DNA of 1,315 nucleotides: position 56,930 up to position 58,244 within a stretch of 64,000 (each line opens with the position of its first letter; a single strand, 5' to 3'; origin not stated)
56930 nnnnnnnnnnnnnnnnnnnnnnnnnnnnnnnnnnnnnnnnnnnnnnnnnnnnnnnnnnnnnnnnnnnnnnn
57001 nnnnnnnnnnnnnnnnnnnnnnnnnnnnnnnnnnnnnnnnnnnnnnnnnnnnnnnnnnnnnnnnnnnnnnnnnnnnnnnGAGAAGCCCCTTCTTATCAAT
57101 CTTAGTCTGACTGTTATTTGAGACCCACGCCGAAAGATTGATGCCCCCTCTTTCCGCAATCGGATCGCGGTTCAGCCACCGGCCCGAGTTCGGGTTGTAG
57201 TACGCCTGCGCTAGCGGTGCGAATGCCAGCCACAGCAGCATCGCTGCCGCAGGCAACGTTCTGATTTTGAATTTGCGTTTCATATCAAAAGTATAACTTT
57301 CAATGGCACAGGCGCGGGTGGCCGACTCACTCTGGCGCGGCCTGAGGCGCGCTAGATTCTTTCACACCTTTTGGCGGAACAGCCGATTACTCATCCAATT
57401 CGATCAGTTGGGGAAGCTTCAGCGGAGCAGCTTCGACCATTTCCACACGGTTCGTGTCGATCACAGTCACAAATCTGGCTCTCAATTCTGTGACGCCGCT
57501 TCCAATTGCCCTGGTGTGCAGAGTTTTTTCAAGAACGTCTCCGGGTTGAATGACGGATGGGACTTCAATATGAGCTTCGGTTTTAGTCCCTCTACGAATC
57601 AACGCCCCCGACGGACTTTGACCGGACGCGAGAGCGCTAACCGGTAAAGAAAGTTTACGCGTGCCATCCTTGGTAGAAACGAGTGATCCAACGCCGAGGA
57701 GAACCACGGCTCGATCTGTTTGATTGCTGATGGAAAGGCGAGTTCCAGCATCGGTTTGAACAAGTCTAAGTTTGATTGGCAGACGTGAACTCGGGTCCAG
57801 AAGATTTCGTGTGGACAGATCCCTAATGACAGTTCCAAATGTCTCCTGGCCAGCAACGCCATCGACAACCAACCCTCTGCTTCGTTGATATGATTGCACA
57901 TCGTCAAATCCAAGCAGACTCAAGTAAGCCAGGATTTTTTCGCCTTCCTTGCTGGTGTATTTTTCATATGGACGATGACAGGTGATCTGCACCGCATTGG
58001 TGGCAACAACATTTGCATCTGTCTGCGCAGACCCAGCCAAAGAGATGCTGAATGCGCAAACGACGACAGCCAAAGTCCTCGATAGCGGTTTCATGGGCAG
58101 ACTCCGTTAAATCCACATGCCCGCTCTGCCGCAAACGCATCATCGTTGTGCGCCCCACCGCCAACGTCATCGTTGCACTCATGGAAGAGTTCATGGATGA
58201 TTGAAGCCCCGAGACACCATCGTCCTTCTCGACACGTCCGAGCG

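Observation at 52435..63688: Rhs operon followed by three self-contained, Sec-signal-bearing 'tip + toxin' cassettes, each translationally coupled to an envelope-targeted partner gene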

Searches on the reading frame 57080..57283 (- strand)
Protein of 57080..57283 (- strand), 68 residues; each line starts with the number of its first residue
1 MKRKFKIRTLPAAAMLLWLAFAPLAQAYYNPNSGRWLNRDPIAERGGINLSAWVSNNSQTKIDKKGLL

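Call 20: find_related_loci(query=A2, collection=genome_contigs, flank=10000)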
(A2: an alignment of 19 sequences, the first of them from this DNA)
Query A2 (68 aa) in genome_contigs; peptide patterns used: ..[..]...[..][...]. (x = any residue, [..] = any of these).
598 stretches matched a pattern (row limit reached: there are more); 570 encode a relative of the query (tblastn E <= 1e-3); the best 80 are kept; 80 distinct loci.
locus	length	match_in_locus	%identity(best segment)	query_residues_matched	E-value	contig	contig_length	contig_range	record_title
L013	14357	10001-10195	52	1-66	4e-17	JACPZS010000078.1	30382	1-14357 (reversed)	MAG: Verrucomicrobia bacterium isolate NC_groundwater_895_Pr1_S2p5_58_19 Montesol18_S2p5_coassembly_scaffold_296175, who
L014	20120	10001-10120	65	28-67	5e-15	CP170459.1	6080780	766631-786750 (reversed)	MAG: Verrucomicrobiota bacterium isolate tig00002468 chromosome, complete genome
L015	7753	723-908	52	5-68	6e-15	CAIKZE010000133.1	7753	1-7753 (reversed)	MAG: uncultured Lentisphaeria bacterium isolate AlinenLipids_bin-4837 genome assembly, contig: bin-4837:133/506, whole g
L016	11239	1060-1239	48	8-67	8e-15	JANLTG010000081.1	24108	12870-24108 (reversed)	MAG: bacterium isolate OTE_25_metabat_226 OTE_25_k141_1316316, whole genome shotgun sequence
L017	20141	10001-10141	57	20-66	2e-14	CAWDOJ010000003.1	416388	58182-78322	MAG: uncultured Verrucomicrobiae bacterium isolate MFD03250.bin.1.188 genome assembly, contig: contig_12398, whole genom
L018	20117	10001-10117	64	28-66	2e-14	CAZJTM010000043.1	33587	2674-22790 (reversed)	MAG TPA_asm: uncultured Verrucomicrobiota bacterium isolate binchicken_co190_420 genome assembly, contig: NODE_2572_leng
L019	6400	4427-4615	45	6-66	3e-14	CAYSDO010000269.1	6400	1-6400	MAG TPA_asm: uncultured Bifidobacterium sp. isolate binchicken_co118_346 genome assembly, contig: NODE_16292_length_6400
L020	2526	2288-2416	60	25-67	4e-14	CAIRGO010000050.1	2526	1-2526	MAG: Akkermansiaceae bacterium isolate Loclat_bin-00801 genome assembly, contig: bin-00801:050/331, whole genome shotgun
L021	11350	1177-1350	44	4-66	6e-14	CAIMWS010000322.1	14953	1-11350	MAG: uncultured Verrucomicrobia bacterium isolate LaPlata_bin-2736 genome assembly, contig: bin-2736:322/561, whole geno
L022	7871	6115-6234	63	28-67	9e-14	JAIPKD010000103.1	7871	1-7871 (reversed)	MAG: Verrucomicrobia bacterium isolate Tobar15.5-16.5m-G41 Tobar15-5-16-5m-C7122, whole genome shotgun sequence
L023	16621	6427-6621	54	1-67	6e-16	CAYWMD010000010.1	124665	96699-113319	MAG TPA_asm: uncultured Bifidobacteriaceae bacterium isolate SRP292972_co2_226 genome assembly, contig: NODE_106_length_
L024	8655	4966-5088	61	28-68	9e-14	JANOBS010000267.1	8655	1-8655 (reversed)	MAG: Luteolibacter sp. isolate VAR_18_concoct_217_sub VAR_18_k141_1243878, whole genome shotgun sequence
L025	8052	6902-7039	54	21-66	8e-14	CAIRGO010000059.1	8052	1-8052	MAG: Akkermansiaceae bacterium isolate Loclat_bin-00801 genome assembly, contig: bin-00801:059/331, whole genome shotgun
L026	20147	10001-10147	49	19-67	1e-13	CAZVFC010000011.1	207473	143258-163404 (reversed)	MAG TPA_asm: uncultured Verrucomicrobiota bacterium isolate binchicken_co66_227 genome assembly, contig: NODE_80_length_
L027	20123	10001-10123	59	28-68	1e-13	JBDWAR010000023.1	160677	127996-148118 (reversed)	MAG: Luteolibacter sp. isolate LC.369.M.C6_330_8 LC_369_M_C6_330_8_000000000023, whole genome shotgun sequence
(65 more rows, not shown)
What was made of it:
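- Distribution is mainly Verrucomicrobiota, Lentisphaerota and Kiritimatiellia (call 20).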

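Call 38: search_protein_representatives(alignment_id=A3)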
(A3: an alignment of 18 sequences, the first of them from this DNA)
Query: 18 sequences, 67 profile positions. Proteins with E-value up to 0.001 (for the whole library): 73991; up to 1e-10: 13995; up to 1e-30: 1. The best 150 are listed.
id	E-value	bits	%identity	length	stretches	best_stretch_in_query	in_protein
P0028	3.8e-38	145.1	-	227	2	3-66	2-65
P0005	2.0e-29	117.1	-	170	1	1-66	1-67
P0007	4.6e-28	112.8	-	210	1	1-66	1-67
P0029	1.3e-27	111.4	-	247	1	1-66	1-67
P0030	1.6e-27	111.0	-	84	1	1-66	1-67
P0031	5.8e-27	109.2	-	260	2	33-66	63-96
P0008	2.9e-26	107.0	-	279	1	1-66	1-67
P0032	5.3e-26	106.2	-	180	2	31-66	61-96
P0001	5.7e-26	106.1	-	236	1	1-66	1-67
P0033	5.8e-26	106.1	-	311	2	1-56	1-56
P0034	5.8e-25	102.8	-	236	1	5-66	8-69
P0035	7.2e-25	102.5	-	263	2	1-58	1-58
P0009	9.3e-25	102.2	-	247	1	1-66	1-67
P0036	1.7e-24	101.3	-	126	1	10-66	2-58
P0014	2.7e-24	100.7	-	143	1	1-66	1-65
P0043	9.3e-23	95.8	-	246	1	5-66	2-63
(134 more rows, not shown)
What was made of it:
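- A leader+tip profile searched against 1.84 billion cluster representatives returns a top 150 made almost entirely of 66-340 aa proteins matched from residue 1-10 (call 38).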

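Call 64: find_encoding_contigs(protein=P0043, flank=8000, max_places=2)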
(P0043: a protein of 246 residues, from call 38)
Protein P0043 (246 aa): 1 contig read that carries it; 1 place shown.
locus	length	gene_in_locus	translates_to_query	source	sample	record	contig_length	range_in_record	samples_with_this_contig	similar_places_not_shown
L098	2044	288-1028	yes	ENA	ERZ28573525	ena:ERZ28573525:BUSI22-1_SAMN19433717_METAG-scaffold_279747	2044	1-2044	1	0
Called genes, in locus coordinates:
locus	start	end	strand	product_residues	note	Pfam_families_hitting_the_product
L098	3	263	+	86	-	?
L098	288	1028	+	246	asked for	-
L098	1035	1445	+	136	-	-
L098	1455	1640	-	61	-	-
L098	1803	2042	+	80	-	?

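Call 65: find_encoding_contigs(protein=P0033, flank=8000, max_places=2)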
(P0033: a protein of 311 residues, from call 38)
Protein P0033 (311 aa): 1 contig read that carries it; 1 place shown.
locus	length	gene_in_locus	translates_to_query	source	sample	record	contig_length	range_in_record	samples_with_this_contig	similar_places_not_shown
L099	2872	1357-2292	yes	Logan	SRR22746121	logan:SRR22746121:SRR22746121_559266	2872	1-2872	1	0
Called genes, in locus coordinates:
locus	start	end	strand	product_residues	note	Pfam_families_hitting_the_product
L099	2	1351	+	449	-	?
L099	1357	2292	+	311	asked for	-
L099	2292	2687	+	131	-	-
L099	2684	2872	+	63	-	?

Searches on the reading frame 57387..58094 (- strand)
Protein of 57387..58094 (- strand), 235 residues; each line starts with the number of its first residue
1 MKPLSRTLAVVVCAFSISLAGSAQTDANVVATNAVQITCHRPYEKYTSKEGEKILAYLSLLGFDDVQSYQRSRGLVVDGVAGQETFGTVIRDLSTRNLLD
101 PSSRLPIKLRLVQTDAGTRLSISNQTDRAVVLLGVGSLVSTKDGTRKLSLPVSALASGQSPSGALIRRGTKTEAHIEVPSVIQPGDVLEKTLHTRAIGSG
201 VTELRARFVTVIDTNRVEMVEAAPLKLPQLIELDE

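Call 3: search_protein_families(library=pfam, proteins=[window:57387-58094:-], max_evalue=0.01)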
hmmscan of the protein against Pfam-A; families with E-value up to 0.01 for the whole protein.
window:57387-58094:- (235 aa): 1 family
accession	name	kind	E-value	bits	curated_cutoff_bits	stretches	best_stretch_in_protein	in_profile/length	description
PF01471.23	PG_binding_1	-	0.00075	20.1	23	1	66-86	34-54/57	Putative peptidoglycan binding domain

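Call 4: search_protein_families(library=ncbifam, proteins=[window:57387-58094:-], max_evalue=0.01)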
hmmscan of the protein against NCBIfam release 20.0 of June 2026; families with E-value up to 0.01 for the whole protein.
window:57387-58094:- (235 aa): 0 families

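Call 35: find_encoding_contigs(protein=window:57387-58094:-, flank=10000, max_places=4)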
Protein window:57387-58094:- (235 aa): 12 contigs read that carry it; 4 places shown.
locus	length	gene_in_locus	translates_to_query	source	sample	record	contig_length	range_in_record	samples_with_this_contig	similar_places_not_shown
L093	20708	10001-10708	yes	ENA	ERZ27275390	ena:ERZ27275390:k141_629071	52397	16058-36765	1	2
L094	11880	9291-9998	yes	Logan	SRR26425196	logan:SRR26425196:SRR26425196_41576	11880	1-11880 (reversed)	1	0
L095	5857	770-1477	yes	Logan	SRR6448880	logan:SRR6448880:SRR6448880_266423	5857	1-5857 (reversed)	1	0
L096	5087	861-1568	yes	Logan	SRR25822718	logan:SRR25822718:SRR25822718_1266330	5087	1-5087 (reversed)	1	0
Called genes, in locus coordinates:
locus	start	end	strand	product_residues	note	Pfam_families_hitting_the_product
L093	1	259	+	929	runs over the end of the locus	PF19044:P-loop_TraG (faint)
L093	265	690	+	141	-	-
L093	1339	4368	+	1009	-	-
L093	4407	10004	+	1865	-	PF05593:RHS_repeat (faint), PF25023:TEN_YD-shell (weak)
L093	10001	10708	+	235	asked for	-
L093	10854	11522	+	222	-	-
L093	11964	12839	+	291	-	-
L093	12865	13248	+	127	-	-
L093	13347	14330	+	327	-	PF13369:Transglut_core2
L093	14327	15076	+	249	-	-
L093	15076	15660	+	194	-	-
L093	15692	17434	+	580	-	PF08757:CotH, PF13287:Fn3_assoc (weak)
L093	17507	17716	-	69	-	-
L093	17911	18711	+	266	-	PF13605:DUF4141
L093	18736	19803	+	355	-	-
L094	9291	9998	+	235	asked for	-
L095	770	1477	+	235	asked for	-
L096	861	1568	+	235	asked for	-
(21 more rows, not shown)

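Call 75: search_protein_families(library=pfam, proteins=[window:57387-58094:-], max_evalue=10)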
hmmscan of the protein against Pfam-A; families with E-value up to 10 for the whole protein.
window:57387-58094:- (235 aa): 2 families
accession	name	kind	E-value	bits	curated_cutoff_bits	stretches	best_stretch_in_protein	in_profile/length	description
PF01471.23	PG_binding_1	-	0.00075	20.1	23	1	66-86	34-54/57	Putative peptidoglycan binding domain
PF05072.18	Herpes_UL43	-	0.13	11.8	24.9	1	29-101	177-243/381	Herpesvirus UL43 protein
